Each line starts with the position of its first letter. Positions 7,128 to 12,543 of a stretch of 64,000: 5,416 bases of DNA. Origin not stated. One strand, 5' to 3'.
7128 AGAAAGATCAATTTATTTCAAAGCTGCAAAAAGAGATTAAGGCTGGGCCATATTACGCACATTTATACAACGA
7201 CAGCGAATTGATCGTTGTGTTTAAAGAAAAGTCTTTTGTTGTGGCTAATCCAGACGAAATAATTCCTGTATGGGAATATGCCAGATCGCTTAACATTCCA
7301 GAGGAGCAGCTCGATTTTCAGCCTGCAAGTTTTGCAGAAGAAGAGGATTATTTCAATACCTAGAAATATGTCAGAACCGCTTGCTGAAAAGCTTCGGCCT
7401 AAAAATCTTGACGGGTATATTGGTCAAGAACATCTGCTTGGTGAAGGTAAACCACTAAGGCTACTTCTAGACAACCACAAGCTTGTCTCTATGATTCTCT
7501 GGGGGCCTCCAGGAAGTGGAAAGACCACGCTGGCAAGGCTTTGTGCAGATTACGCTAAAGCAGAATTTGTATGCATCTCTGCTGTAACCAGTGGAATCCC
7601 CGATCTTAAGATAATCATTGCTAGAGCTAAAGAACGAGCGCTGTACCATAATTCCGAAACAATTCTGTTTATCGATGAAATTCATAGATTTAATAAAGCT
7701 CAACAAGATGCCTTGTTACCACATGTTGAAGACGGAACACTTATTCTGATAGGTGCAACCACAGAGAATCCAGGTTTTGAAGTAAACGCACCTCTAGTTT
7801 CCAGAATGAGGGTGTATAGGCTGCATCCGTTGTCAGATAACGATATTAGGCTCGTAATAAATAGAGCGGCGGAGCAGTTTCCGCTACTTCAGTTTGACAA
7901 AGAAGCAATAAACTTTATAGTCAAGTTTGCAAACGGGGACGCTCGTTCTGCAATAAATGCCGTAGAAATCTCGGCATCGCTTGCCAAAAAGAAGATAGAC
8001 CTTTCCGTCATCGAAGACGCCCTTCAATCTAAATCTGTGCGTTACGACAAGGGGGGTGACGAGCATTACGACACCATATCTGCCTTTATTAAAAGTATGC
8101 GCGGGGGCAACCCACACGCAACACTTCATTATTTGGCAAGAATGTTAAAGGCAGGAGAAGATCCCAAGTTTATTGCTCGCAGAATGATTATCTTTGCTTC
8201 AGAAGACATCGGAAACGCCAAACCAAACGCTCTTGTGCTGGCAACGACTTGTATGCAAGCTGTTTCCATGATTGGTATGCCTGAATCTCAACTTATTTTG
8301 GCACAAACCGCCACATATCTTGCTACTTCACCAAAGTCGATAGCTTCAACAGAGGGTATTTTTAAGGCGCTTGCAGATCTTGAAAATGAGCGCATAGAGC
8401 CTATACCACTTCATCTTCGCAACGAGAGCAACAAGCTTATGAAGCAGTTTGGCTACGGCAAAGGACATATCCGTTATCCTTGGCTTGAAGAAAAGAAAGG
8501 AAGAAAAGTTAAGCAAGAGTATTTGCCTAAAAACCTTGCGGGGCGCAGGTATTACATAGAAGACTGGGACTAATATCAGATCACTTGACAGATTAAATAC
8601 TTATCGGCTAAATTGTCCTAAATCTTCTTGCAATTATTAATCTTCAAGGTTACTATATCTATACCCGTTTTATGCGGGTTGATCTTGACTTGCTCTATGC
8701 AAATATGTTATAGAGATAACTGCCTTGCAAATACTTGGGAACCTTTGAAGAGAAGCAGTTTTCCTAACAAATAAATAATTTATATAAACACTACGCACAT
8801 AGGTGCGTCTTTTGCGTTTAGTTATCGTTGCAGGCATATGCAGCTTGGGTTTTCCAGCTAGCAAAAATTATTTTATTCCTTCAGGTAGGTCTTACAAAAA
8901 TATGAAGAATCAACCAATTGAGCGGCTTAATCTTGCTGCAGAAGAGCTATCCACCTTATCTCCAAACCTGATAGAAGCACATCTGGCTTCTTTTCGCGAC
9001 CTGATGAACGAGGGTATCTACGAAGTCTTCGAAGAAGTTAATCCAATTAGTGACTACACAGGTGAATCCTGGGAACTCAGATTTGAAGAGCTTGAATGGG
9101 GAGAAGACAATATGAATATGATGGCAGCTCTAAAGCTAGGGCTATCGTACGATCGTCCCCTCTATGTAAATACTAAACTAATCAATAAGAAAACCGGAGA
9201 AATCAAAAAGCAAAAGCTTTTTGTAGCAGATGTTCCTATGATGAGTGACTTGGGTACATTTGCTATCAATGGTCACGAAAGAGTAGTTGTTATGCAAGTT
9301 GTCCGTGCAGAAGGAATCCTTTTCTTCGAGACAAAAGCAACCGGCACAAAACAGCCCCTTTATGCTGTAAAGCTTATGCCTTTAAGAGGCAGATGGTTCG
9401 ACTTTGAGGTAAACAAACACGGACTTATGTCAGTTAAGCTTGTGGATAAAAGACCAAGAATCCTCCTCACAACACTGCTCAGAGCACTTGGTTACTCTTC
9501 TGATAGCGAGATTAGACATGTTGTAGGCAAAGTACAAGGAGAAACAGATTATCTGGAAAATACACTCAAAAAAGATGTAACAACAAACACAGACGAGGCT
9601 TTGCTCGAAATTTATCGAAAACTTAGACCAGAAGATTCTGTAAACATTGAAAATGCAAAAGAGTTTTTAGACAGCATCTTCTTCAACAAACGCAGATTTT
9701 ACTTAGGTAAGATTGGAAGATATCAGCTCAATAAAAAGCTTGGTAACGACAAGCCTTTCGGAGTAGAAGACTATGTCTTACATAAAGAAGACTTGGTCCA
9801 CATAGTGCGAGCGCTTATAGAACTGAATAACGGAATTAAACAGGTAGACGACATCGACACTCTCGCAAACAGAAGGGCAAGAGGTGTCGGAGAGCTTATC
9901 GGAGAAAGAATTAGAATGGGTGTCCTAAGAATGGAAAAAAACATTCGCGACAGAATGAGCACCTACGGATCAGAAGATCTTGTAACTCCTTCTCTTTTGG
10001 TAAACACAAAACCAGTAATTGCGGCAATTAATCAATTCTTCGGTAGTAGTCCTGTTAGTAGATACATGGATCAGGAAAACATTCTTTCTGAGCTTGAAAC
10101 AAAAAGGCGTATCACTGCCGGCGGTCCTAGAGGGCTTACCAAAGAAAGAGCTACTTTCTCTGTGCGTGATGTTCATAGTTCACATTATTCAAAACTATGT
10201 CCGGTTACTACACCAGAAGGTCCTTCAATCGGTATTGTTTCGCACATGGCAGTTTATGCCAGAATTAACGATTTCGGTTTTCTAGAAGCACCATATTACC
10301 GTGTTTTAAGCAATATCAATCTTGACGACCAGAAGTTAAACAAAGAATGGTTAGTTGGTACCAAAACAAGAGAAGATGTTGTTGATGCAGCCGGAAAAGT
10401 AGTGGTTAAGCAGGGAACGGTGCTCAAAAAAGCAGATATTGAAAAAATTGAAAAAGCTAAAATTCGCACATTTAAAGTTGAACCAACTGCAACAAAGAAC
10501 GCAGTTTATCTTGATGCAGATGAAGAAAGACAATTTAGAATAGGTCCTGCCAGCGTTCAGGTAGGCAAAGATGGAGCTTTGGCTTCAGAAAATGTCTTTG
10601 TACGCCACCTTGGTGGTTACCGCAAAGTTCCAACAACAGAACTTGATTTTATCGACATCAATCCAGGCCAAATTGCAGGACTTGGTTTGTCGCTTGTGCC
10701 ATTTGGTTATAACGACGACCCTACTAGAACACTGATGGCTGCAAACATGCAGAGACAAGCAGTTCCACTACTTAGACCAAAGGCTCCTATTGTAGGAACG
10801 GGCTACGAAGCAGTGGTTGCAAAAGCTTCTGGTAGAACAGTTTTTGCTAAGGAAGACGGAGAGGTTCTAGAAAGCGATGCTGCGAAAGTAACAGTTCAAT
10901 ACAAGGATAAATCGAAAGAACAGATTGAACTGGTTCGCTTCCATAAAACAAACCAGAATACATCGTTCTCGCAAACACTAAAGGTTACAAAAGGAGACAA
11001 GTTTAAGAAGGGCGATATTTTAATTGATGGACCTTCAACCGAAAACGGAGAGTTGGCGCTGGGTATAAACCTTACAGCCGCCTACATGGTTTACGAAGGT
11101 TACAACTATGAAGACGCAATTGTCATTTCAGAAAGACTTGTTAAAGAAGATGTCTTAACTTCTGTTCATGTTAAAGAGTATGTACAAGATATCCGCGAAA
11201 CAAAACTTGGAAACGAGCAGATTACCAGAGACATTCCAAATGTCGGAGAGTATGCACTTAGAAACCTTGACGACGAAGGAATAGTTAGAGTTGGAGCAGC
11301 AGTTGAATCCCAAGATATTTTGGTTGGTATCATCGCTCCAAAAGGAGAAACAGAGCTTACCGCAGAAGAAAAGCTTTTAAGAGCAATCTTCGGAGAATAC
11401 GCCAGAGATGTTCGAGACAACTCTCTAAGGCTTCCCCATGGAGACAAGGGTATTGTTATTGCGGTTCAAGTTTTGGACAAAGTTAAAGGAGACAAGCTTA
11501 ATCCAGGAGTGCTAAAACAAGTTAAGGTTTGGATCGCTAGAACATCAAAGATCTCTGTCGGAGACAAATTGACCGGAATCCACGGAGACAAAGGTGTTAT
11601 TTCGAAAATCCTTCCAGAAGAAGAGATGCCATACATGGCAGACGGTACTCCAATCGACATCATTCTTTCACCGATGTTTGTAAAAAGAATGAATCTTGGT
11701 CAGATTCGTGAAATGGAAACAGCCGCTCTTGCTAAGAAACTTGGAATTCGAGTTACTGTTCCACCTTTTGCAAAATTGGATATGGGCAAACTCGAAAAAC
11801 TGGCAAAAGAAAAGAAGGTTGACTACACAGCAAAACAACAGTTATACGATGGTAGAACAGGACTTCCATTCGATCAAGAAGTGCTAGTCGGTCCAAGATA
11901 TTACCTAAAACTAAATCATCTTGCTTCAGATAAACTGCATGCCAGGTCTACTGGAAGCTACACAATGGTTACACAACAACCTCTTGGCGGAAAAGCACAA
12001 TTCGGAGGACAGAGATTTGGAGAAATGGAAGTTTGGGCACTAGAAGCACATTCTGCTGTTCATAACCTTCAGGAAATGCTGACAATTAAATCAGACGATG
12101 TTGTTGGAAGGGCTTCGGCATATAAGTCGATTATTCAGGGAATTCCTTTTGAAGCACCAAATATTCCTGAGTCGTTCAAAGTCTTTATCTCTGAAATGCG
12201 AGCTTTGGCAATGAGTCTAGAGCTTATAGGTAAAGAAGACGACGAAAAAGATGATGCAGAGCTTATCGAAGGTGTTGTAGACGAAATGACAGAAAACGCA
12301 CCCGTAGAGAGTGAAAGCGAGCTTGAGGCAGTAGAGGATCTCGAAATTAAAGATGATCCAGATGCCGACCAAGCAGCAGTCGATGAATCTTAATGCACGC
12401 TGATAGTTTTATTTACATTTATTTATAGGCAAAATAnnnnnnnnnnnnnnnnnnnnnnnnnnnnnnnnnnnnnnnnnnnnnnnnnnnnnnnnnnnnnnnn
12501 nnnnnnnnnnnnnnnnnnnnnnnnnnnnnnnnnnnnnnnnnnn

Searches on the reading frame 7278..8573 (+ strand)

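Call 83: search_protein_families(library=pfam, proteins=[window:7278-8573:+], max_evalue=0.00001)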
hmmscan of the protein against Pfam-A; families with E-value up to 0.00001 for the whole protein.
window:7278-8573:+ (431 aa): 6 families
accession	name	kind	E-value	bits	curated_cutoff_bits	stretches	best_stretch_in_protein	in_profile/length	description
PF12002.13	MgsA_C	-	6.2e-54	182.8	27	1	276-427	1-149/167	MgsA AAA+ ATPase C terminal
PF16193.11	AAA_assoc_2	-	1.2e-25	90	34.3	1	204-275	5-81/81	AAA C-terminal domain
PF00004.35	AAA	-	8.5e-16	59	21.2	1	72-179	1-125/131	ATPase family associated with various cellular activities (AAA)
PF05496.18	RuvB_N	-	3.9e-13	49.9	27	1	39-160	1-119/159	Holliday junction DNA helicase RuvB P-loop domain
PF13173.12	AAA_14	-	6.5e-08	33.1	27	1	72-186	5-124/129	AAA domain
PF07728.20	AAA_5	-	5.3e-07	30.2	22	1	72-160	2-100/139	AAA domain (dynein-related subfamily)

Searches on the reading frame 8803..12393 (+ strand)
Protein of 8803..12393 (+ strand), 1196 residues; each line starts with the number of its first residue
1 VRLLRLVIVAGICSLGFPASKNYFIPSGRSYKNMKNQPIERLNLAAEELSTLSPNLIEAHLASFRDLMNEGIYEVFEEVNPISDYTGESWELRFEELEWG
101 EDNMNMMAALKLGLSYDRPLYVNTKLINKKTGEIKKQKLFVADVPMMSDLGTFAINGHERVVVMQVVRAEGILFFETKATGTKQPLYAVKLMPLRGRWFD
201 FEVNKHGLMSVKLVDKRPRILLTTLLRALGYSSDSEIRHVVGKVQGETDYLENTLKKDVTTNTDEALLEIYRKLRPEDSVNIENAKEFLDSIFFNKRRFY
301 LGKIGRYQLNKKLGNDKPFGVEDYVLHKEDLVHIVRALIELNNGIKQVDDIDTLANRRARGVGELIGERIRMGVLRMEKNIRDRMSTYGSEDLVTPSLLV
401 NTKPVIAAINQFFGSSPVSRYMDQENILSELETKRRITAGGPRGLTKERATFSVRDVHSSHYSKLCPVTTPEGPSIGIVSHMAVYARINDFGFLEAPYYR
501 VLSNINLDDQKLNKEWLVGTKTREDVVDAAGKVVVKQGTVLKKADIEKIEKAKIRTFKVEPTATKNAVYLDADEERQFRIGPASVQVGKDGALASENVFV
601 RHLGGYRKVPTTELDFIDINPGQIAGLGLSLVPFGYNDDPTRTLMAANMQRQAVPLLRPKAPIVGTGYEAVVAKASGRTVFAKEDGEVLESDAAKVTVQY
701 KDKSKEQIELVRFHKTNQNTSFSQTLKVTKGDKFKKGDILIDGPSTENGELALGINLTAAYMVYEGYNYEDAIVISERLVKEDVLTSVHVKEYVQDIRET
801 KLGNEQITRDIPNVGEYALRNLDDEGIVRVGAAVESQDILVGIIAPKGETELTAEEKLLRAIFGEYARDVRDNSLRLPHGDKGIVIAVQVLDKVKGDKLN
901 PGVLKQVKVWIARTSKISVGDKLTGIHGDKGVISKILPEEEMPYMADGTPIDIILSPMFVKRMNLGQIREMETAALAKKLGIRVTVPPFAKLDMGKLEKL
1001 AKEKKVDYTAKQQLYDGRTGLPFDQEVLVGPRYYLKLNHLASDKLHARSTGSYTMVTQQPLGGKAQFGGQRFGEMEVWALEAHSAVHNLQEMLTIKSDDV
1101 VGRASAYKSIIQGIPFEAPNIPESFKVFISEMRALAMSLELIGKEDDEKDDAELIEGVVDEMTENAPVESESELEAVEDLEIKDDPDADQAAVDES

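Call 83: search_protein_families(library=pfam, proteins=[window:8803-12393:+], max_evalue=0.00001)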
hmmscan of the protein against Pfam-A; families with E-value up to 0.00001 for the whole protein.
window:8803-12393:+ (1196 aa): 6 families
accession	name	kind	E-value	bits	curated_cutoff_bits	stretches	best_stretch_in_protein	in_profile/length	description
PF00562.33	RNA_pol_Rpb2_6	-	5.1e-106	355.4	23.4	1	682-1066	2-373/373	RNA polymerase Rpb2, domain 6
PF04561.19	RNA_pol_Rpb2_2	-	4.5e-29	101.9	21.7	1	170-358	3-188/190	RNA polymerase Rpb2, domain 2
PF04560.25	RNA_pol_Rpb2_7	-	1.1e-21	77.4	32.1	1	1068-1142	1-85/87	RNA polymerase Rpb2, domain 7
PF04565.21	RNA_pol_Rpb2_3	-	2.6e-20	72.8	21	1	421-488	2-68/68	RNA polymerase Rpb2, domain 3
PF10385.14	RNA_pol_Rpb2_45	-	4.4e-12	46.3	28.2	1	558-619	3-65/66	RNA polymerase beta subunit external 1 domain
PF04563.20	RNA_pol_Rpb2_1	-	3.8e-11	43.4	28.2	1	55-405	1-201/203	RNA polymerase beta subunit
